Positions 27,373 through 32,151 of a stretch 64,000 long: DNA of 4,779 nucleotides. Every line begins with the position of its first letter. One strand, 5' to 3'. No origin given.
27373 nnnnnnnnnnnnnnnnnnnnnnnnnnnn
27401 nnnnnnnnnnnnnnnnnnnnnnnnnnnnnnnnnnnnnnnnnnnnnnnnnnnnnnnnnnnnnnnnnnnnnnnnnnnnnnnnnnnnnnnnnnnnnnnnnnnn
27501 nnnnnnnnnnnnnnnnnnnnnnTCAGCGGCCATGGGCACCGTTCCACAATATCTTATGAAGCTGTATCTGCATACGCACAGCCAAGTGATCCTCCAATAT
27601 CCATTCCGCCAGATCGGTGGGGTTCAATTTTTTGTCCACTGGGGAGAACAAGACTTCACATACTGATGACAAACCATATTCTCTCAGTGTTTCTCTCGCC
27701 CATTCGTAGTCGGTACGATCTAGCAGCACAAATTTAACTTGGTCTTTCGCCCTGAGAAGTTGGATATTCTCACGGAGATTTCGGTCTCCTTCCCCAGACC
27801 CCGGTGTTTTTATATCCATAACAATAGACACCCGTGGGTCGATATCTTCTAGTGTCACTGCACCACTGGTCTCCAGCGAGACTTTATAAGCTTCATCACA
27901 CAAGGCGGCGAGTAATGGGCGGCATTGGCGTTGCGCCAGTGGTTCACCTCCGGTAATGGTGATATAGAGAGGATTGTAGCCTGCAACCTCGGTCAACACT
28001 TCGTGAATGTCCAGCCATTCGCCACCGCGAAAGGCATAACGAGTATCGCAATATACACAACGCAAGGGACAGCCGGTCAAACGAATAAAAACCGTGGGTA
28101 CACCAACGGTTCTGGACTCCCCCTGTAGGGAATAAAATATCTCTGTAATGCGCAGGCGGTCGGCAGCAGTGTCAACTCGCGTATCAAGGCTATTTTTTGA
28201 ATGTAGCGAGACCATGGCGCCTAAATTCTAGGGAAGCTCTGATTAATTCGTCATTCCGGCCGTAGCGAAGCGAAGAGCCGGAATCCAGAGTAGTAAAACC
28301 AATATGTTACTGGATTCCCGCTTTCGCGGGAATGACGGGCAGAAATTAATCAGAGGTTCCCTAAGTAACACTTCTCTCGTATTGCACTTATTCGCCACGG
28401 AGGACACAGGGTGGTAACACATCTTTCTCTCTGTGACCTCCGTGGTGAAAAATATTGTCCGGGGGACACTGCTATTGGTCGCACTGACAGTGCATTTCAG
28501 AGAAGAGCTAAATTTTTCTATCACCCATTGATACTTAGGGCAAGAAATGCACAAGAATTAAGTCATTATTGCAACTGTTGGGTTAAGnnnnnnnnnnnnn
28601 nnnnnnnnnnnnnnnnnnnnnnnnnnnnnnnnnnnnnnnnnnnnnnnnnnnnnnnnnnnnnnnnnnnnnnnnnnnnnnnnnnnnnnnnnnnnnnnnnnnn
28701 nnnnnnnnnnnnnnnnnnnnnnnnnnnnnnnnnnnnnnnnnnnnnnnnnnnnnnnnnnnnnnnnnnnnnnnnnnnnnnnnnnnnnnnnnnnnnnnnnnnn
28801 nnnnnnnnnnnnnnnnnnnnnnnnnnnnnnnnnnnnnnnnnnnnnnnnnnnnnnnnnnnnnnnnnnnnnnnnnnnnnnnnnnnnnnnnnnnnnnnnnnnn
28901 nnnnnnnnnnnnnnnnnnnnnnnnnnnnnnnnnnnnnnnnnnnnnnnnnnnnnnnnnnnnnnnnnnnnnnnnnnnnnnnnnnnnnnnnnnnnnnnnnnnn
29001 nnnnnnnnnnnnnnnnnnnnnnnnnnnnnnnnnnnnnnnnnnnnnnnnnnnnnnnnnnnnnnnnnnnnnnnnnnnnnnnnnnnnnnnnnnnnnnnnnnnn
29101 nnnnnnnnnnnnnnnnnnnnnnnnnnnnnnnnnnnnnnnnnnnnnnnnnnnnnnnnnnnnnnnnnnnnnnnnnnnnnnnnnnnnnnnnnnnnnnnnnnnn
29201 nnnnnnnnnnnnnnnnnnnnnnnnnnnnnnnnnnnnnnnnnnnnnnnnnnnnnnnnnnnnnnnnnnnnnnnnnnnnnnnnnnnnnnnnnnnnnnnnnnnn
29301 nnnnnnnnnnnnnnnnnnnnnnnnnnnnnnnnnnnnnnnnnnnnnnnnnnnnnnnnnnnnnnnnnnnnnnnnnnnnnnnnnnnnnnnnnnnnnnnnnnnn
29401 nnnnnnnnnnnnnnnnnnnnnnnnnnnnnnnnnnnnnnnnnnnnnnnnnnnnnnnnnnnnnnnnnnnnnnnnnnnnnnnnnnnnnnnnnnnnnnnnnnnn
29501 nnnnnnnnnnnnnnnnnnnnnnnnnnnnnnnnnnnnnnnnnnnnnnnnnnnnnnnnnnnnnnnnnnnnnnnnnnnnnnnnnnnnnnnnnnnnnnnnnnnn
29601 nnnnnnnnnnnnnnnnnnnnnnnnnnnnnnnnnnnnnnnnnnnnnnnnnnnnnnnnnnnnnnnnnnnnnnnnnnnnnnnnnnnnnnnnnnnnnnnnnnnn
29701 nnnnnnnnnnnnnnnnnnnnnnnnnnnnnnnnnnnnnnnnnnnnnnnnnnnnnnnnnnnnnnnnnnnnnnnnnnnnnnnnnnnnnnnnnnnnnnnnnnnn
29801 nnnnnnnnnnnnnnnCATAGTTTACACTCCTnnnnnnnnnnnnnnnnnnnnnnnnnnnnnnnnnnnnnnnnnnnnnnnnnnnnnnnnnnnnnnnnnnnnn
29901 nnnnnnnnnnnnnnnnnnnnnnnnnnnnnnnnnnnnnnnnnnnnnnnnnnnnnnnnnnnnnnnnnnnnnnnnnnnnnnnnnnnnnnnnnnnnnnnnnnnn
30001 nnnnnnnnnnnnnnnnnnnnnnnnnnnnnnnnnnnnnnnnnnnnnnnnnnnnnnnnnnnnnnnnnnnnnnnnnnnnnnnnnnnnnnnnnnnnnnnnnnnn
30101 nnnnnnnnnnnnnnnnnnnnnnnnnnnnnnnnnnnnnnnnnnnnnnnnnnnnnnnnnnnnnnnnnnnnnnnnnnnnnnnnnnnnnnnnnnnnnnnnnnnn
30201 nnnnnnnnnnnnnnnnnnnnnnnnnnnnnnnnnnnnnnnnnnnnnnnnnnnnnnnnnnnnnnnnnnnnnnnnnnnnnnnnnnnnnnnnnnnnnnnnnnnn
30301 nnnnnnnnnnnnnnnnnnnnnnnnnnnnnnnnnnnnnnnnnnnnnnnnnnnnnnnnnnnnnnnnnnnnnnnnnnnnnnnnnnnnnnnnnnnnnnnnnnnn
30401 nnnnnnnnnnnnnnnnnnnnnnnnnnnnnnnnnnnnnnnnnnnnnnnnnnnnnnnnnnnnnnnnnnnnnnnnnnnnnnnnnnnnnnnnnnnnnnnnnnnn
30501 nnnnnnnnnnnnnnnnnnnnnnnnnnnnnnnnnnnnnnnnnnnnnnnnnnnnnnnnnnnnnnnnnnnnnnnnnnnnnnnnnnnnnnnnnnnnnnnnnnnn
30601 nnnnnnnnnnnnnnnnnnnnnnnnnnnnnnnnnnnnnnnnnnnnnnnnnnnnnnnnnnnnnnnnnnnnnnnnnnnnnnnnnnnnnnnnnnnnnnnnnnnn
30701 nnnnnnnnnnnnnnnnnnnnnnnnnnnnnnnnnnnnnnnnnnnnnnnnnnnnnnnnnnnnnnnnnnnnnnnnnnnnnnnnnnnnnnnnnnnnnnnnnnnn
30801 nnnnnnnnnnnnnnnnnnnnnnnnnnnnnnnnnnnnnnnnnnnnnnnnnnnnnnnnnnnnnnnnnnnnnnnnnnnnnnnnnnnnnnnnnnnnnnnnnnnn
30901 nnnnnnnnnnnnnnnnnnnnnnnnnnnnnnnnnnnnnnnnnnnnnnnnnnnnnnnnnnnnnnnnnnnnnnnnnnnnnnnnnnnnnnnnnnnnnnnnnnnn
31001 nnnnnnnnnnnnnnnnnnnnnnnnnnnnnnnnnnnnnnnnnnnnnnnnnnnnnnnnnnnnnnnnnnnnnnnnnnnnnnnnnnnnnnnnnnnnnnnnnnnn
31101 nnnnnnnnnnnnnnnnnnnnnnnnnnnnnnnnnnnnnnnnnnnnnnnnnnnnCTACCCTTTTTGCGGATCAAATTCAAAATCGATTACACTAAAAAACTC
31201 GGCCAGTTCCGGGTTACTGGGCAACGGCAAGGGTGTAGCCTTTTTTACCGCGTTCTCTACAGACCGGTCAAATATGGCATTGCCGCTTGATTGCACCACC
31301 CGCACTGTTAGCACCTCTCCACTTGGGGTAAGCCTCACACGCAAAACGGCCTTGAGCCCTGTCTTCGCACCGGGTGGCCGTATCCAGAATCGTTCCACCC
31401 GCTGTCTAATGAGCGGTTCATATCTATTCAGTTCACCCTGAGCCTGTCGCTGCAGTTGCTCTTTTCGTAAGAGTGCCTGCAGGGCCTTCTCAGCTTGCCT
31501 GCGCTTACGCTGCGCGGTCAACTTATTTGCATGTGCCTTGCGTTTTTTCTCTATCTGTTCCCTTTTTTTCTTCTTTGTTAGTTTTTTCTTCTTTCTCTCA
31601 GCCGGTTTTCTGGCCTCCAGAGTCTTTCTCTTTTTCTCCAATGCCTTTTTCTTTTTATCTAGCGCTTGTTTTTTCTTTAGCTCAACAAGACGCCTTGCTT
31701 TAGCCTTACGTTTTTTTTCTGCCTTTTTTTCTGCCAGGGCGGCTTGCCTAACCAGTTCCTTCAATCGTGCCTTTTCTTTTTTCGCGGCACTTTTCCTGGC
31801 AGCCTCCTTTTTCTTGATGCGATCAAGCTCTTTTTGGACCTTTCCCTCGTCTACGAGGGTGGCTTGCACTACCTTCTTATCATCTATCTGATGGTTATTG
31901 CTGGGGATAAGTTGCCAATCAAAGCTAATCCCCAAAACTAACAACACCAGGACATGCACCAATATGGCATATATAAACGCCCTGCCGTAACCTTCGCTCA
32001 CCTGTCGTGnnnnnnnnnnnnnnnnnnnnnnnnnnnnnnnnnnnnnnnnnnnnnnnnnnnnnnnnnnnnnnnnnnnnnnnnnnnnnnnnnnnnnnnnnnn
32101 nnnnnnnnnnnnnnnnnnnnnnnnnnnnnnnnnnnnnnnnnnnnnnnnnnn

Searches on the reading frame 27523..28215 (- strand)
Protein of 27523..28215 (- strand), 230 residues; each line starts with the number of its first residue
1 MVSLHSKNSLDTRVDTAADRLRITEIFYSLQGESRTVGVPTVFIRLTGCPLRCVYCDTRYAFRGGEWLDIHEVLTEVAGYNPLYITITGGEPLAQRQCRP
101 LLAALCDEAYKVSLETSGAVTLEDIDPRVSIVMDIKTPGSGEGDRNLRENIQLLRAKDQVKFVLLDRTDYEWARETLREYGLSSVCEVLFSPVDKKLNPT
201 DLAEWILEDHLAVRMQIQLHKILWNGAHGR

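Call 102: search_protein_families(library=pfam, proteins=[window:27523-28215:-], max_evalue=0.001)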
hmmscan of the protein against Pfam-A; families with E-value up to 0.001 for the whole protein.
window:27523-28215:- (230 aa): 1 family
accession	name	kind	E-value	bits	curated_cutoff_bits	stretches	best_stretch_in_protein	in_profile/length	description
PF04055.27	Radical_SAM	-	3.4e-11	44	29.5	1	46-125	4-94/166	Radical SAM superfamily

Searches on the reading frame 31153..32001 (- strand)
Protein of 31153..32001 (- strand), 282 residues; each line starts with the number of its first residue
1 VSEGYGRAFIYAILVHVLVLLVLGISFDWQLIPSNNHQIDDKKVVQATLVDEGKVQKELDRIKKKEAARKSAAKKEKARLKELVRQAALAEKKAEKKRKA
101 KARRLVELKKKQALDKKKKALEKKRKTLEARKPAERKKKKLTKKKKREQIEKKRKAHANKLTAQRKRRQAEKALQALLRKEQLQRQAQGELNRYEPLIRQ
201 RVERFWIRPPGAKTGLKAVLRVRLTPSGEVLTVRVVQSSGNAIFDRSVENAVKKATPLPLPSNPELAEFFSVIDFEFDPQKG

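Call 102: search_protein_families(library=pfam, proteins=[window:31153-32001:-], max_evalue=0.001)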
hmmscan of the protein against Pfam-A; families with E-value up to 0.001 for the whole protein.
window:31153-32001:- (282 aa): 2 families
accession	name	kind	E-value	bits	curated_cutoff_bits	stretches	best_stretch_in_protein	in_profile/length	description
PF13103.11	TonB_2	-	4.8e-18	65.5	22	1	193-266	3-76/85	TonB C terminal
PF03544.19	TonB_C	-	6.2e-08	33.4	24.6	1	218-267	18-66/79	Gram-negative bacterial TonB protein C-terminal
